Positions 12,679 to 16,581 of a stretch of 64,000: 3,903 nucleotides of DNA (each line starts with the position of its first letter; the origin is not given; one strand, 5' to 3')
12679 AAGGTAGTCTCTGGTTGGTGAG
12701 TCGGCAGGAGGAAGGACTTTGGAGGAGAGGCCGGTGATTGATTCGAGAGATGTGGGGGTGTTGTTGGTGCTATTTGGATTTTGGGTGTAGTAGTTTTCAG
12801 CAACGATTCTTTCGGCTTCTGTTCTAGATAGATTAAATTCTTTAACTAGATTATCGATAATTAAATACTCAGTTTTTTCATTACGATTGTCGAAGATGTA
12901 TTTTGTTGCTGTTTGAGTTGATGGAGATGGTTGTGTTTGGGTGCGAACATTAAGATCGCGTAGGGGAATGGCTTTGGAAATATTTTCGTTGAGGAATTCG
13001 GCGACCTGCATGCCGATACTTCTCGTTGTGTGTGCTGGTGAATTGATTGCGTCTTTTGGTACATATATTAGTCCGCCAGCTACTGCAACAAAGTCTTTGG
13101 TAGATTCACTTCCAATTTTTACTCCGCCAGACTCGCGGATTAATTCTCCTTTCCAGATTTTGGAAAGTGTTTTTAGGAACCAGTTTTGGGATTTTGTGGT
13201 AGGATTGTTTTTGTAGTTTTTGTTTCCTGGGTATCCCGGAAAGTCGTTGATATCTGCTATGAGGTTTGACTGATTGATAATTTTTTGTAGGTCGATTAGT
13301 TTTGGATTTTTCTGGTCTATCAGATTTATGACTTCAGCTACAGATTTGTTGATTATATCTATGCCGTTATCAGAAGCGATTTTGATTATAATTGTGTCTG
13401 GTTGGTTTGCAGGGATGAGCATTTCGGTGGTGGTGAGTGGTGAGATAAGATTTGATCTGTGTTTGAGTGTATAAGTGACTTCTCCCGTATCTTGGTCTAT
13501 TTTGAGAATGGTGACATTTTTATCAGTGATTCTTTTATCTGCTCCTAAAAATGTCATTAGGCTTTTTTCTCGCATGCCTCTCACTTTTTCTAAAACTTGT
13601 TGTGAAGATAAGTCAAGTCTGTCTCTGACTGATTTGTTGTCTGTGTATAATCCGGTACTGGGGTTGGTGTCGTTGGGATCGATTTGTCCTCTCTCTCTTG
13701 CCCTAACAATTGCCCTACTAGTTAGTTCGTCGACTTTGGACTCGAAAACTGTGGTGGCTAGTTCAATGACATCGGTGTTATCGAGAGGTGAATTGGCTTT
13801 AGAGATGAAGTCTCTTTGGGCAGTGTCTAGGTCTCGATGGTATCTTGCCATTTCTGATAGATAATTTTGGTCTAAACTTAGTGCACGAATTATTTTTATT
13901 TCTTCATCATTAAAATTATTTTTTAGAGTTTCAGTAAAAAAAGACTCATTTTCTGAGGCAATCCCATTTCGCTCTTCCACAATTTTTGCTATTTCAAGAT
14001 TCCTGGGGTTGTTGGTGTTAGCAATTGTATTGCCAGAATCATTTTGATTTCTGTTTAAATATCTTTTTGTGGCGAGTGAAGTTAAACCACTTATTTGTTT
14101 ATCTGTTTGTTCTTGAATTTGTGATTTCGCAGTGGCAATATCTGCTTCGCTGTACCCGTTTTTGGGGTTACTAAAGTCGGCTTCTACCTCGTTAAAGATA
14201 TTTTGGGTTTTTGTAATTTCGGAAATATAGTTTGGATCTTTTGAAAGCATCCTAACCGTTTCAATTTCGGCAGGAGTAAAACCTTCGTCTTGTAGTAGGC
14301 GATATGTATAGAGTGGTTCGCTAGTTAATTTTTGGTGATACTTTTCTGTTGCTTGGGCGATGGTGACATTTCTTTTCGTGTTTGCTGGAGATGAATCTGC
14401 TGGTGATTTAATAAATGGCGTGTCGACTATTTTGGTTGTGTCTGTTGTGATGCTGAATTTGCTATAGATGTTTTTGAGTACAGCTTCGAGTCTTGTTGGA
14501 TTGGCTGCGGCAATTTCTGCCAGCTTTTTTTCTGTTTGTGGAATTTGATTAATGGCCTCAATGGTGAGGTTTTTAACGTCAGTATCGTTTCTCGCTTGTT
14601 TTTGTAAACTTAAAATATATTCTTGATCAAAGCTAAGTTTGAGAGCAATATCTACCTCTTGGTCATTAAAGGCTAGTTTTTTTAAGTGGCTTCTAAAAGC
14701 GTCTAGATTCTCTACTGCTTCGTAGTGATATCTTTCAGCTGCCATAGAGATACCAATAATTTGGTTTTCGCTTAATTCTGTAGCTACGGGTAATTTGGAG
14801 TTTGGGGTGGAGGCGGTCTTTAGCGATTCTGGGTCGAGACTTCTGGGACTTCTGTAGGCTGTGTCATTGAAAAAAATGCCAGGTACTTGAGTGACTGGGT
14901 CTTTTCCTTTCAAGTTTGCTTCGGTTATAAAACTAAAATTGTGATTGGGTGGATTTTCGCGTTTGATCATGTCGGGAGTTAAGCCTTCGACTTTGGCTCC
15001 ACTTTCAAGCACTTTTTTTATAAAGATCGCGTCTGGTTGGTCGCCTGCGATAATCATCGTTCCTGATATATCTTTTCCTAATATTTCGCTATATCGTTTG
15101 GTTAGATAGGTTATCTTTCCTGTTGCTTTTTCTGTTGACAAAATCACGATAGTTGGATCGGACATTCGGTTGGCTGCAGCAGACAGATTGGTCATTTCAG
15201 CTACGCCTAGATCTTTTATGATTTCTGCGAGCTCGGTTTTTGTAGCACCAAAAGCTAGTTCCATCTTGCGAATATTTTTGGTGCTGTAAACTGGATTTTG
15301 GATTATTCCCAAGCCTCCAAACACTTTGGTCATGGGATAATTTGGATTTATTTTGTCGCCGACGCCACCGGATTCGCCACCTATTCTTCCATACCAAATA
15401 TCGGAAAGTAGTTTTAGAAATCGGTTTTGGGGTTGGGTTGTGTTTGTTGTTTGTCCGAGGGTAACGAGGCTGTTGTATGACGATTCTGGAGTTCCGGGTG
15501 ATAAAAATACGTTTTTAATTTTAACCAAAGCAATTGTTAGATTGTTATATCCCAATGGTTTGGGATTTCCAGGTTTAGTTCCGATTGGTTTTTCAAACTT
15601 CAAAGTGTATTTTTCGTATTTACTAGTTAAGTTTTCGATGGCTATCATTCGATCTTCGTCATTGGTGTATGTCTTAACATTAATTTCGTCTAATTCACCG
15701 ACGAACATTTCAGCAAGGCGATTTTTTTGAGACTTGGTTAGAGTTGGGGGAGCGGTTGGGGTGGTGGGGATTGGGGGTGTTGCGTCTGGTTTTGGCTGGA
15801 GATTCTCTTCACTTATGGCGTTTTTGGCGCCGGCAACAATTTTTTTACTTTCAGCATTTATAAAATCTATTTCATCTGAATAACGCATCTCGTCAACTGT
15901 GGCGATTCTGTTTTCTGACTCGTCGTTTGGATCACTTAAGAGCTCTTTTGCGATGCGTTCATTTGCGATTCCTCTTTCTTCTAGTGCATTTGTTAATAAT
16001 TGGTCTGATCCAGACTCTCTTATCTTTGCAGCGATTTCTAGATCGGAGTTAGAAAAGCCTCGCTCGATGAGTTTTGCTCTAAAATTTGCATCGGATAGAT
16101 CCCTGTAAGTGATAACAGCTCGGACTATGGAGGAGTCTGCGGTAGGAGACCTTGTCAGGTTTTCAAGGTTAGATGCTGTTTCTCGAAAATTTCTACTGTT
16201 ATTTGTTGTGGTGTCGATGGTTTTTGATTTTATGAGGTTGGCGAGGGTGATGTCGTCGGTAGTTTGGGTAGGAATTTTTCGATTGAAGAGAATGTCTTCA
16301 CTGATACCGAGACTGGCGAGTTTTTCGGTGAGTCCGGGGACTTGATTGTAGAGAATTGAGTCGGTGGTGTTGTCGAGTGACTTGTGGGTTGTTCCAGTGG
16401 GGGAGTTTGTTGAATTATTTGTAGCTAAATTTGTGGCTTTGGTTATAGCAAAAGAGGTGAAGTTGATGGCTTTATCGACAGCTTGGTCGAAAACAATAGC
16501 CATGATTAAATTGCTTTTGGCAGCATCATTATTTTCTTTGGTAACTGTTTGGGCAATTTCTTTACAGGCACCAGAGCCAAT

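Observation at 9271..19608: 3445-aa giant envelope protein combining a Cys-rich ectodomain, membrane segments, an FHA-like domain and a C-terminal Cys/His hydrolase-like module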

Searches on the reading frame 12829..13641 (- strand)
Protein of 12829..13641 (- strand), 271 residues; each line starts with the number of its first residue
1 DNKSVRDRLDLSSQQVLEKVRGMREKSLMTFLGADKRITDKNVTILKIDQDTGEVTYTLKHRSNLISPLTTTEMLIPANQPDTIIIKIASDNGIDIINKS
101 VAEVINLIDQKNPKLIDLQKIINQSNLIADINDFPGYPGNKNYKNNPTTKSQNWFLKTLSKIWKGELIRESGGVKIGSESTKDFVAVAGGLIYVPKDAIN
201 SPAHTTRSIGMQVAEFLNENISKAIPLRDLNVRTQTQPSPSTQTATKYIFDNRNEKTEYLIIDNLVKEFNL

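Call 15: search_protein_families(library=pfam, proteins=[window:12829-13641:-], max_evalue=5)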
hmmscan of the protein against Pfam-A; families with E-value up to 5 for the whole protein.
window:12829-13641:- (271 aa): 1 family
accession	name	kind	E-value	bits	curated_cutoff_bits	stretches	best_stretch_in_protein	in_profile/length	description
PF02823.21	ATP-synt_DE_N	-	0.003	18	27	2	34-82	8-56/80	ATP synthase, Delta/Epsilon chain, beta-sandwich domain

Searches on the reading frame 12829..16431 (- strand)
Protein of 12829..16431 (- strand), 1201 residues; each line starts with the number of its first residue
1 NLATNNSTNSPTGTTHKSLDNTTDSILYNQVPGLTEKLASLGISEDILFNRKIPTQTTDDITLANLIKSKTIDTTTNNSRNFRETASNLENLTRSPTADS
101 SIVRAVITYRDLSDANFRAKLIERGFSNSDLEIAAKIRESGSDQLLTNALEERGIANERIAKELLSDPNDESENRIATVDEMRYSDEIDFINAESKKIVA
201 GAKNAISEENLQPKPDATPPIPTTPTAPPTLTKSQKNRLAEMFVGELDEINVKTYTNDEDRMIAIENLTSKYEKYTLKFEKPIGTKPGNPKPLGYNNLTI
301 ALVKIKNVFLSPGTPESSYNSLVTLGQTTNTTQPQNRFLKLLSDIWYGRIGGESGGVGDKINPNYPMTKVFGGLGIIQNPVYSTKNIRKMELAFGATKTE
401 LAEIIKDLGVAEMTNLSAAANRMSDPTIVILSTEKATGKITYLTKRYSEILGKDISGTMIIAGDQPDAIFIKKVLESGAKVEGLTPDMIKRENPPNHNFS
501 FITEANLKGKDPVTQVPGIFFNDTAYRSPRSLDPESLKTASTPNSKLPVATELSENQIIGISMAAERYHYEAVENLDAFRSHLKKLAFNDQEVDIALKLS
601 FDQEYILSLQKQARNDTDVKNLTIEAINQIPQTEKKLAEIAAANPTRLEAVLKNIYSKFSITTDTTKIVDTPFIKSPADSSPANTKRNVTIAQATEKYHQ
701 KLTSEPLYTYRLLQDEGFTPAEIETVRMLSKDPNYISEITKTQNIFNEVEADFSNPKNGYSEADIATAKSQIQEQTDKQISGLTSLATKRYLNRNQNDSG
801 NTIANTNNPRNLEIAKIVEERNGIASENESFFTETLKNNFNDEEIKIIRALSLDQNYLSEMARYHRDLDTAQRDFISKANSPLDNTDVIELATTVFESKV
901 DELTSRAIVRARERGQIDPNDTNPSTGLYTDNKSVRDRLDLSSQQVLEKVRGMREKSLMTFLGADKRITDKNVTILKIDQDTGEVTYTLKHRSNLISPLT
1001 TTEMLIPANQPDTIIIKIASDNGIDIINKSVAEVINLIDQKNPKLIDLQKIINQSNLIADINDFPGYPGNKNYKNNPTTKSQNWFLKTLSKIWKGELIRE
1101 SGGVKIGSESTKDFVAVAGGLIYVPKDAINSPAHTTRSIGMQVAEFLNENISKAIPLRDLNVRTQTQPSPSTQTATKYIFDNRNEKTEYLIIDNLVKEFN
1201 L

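Call 18: search_protein_families(library=ncbifam, proteins=[window:12829-16431:-], max_evalue=0.1)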
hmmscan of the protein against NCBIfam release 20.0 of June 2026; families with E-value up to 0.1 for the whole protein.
window:12829-16431:- (1201 aa): 1 family
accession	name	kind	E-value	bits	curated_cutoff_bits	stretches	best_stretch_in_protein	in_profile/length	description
NF001846.0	PRK00571.1-3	equivalog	0.01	16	132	0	1104-1134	51-84/137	F0F1 ATP synthase subunit epsilon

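Call 28: search_protein_families(library=phrogs, proteins=[window:12829-16431:-], max_evalue=0.1)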
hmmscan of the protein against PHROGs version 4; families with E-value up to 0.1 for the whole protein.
window:12829-16431:- (1201 aa): 0 families

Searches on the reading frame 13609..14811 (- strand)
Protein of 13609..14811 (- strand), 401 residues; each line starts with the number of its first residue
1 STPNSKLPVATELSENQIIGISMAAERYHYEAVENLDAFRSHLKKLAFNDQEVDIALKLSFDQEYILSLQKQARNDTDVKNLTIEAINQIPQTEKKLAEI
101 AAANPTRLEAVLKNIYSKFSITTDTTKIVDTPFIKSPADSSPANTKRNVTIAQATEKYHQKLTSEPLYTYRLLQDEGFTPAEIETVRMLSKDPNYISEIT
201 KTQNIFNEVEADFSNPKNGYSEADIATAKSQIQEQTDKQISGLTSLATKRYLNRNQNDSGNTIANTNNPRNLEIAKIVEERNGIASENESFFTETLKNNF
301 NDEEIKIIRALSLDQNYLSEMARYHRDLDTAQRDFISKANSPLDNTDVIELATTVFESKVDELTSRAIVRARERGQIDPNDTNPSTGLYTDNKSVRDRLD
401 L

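Call 15: search_protein_families(library=pfam, proteins=[window:13609-14811:-], max_evalue=5)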
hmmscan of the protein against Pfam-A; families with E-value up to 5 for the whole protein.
window:13609-14811:- (401 aa): 3 families
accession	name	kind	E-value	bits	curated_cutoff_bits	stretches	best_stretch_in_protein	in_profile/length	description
PF20291.3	MC5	-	0.007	16.6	25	1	183-296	30-144/167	ABC-three component (ABC-3C) system Middle Component 5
PF04775.20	Bile_Hydr_Trans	-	0.0078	16.5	27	1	344-391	12-59/126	Acyl-CoA thioester hydrolase/BAAT N-terminal region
PF06135.17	IreB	-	0.11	13.1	25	1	168-212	22-66/78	IreB regulatory phosphoprotein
